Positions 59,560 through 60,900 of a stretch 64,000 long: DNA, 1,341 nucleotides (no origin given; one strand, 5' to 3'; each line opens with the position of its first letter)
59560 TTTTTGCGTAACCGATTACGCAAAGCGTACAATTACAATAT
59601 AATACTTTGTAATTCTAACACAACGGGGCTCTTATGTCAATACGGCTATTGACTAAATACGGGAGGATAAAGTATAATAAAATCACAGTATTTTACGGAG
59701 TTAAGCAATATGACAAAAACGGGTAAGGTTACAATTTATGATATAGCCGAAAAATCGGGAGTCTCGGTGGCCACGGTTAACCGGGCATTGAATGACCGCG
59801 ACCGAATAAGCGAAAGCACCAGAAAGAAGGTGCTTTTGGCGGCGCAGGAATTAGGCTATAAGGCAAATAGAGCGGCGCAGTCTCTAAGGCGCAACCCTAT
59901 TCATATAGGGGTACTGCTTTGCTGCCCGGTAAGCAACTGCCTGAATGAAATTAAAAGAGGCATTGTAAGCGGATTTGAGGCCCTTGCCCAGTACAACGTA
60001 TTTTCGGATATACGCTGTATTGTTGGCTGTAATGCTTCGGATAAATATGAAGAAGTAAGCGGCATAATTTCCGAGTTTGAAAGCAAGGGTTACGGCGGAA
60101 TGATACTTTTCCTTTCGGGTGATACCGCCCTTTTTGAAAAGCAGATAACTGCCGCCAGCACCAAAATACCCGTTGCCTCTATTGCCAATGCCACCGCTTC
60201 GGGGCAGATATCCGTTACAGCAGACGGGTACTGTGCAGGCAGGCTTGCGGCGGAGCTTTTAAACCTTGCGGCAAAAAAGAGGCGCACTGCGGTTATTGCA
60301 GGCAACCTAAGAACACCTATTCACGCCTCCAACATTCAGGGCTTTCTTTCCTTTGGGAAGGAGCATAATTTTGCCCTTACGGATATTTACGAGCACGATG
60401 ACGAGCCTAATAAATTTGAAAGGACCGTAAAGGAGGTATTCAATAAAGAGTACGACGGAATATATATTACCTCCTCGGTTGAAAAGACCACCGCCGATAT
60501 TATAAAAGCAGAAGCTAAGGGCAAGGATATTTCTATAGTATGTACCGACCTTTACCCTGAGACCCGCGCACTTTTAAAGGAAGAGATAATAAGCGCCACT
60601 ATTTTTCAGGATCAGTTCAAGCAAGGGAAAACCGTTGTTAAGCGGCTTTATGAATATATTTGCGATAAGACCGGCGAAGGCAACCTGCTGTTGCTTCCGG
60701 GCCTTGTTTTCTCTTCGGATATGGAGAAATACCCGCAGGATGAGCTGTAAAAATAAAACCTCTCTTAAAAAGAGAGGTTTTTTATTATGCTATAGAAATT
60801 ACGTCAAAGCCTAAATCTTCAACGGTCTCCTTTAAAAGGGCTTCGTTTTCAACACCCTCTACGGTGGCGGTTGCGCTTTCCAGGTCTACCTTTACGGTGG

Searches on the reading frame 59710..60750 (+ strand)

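Call 76: search_protein_families(library=pfam, proteins=[window:59710-60750:+], max_evalue=0.00001)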
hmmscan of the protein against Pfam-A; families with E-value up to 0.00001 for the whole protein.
window:59710-60750:+ (346 aa): 2 families
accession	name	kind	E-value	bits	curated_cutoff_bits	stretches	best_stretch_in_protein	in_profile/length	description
PF13407.12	Peripla_BP_4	-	1.7e-17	64.2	35.1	1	114-320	42-257/258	Periplasmic binding protein domain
PF00356.27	LacI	-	2.9e-16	59.4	27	1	8-53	1-46/46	Bacterial regulatory proteins, lacI family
